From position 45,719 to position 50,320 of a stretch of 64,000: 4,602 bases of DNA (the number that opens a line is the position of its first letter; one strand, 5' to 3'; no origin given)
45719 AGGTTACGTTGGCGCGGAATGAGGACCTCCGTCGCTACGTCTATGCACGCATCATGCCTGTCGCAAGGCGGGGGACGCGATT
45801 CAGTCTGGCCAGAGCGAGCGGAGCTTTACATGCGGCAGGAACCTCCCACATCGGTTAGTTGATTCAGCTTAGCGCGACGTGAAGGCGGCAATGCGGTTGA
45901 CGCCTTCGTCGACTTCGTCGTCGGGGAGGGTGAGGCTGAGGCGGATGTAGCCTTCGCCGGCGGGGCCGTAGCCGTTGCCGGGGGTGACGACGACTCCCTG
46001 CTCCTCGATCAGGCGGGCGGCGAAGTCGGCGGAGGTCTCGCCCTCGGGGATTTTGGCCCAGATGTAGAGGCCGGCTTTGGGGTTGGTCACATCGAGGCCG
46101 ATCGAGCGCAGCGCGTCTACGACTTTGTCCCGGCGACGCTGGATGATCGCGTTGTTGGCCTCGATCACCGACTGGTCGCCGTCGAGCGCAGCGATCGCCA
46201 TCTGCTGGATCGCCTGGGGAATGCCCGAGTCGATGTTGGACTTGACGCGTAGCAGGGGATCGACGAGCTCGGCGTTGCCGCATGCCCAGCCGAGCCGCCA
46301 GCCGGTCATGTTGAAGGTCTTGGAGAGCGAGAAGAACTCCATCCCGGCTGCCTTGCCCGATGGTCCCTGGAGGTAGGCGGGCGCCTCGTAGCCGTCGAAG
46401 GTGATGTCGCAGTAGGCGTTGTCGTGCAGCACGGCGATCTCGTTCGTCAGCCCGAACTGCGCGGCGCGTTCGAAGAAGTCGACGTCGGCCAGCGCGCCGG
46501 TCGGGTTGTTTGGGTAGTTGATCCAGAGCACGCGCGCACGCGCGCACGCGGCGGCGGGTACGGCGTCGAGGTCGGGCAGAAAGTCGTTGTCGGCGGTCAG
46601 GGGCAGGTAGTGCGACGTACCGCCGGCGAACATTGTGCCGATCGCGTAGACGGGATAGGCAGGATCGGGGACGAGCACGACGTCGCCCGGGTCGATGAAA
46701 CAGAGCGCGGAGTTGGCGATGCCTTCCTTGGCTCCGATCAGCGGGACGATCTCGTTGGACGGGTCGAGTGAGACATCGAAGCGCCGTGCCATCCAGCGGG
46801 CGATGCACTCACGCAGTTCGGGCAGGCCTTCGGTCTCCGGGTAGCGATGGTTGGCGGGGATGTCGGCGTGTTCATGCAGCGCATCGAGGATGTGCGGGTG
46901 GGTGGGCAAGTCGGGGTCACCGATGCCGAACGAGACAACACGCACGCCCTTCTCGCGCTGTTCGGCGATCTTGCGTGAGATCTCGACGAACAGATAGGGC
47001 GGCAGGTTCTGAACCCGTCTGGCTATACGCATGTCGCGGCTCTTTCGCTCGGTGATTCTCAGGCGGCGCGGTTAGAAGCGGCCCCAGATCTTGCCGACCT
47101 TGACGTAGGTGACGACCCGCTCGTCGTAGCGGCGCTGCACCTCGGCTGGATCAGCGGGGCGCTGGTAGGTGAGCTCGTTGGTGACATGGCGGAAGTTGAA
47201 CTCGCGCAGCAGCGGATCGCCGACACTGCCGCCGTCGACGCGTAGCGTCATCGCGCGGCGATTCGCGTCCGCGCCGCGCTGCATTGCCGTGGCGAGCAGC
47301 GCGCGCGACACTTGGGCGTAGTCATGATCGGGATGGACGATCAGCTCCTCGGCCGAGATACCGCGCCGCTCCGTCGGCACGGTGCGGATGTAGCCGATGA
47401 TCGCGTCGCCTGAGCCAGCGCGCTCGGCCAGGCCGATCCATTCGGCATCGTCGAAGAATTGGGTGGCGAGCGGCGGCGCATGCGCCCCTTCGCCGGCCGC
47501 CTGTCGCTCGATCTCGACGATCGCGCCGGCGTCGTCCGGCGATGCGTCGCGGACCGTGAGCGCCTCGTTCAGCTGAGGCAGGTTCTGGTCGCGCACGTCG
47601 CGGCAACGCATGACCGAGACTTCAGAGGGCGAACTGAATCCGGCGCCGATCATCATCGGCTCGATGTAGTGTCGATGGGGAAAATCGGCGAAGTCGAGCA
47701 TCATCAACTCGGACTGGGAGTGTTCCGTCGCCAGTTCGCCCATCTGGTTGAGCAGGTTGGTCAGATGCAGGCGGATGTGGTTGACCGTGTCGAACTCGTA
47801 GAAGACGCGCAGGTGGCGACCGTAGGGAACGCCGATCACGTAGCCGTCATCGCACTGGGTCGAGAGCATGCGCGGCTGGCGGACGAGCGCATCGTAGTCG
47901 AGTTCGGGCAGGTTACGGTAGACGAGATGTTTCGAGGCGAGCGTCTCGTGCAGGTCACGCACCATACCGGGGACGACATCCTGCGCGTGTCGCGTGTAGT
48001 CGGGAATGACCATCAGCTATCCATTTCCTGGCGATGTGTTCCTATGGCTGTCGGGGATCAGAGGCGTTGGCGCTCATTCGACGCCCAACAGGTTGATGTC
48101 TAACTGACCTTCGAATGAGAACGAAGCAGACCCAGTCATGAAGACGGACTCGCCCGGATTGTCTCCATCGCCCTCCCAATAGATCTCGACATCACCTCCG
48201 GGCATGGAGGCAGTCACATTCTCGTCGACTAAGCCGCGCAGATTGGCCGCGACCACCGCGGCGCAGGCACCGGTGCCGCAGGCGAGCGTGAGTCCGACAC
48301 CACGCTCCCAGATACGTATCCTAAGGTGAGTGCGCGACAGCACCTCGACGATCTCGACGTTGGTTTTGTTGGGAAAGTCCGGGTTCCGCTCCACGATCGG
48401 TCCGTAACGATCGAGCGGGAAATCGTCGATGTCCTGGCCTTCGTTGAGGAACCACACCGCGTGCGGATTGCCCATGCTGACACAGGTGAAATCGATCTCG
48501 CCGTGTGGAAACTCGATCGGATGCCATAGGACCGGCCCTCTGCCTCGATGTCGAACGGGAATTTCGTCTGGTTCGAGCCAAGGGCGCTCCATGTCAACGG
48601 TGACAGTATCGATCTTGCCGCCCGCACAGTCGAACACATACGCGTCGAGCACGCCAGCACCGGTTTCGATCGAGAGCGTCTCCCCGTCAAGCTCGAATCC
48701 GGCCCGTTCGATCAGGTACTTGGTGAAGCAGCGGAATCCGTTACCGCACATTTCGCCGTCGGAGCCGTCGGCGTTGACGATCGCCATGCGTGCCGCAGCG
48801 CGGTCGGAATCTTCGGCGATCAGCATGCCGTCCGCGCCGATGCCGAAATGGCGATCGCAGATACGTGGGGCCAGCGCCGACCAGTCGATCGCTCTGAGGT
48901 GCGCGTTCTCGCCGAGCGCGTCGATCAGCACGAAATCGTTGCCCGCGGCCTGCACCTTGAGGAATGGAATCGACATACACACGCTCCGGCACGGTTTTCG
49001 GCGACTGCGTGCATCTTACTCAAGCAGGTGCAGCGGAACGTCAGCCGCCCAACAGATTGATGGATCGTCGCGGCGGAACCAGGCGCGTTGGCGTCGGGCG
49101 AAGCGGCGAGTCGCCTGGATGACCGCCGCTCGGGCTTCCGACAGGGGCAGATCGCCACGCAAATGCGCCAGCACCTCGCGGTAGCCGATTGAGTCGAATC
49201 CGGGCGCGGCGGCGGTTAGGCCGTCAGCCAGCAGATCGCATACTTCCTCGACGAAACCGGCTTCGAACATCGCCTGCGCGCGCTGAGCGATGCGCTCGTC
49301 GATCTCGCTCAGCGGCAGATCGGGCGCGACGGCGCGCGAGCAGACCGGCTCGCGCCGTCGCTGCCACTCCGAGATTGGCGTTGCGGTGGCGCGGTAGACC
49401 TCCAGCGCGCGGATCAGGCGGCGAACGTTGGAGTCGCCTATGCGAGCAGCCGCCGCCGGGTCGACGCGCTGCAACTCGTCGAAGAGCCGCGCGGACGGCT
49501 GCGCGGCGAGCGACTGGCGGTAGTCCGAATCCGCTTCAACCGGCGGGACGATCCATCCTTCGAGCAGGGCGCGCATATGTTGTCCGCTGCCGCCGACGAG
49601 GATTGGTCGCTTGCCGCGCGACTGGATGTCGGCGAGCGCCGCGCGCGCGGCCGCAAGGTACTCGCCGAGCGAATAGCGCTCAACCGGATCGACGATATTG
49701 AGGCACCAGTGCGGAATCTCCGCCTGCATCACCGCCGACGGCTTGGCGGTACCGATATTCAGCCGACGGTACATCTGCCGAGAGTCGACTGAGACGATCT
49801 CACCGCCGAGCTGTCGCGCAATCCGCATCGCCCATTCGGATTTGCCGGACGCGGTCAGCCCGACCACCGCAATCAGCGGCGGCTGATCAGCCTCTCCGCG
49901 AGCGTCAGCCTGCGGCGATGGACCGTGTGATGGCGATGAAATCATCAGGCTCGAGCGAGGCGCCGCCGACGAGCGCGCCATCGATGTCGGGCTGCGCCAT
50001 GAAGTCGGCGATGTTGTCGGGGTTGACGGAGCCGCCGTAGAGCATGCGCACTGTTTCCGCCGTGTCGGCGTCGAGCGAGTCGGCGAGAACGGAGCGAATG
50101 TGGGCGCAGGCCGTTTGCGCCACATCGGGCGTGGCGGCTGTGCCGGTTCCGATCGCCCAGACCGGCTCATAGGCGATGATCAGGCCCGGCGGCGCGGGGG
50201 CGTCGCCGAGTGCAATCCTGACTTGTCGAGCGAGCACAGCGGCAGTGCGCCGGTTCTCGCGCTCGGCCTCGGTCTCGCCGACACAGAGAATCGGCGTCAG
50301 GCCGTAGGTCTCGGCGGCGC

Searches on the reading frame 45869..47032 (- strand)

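Call 86: search_protein_families(library=pfam, proteins=[window:45869-47032:-], max_evalue=0.00001)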
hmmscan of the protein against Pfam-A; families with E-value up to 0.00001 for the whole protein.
window:45869-47032:- (387 aa): 1 family
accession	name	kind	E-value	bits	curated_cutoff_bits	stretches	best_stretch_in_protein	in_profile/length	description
PF00155.27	Aminotran_1_2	-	3.3e-65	221.1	19.7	1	32-381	3-361/361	Aminotransferase class I and II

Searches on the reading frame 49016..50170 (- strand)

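Call 86: search_protein_families(library=pfam, proteins=[window:49016-50170:-], max_evalue=0.00001)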
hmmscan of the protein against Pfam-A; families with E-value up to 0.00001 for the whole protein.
window:49016-50170:- (384 aa): 2 families
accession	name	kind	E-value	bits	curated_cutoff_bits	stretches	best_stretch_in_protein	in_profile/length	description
PF01715.23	IPPT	-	1.3e-69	235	23.6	1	132-368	1-243/243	IPP transferase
PF13671.12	AAA_33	-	2.6e-07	31.5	27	0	99-139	1-39/143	AAA domain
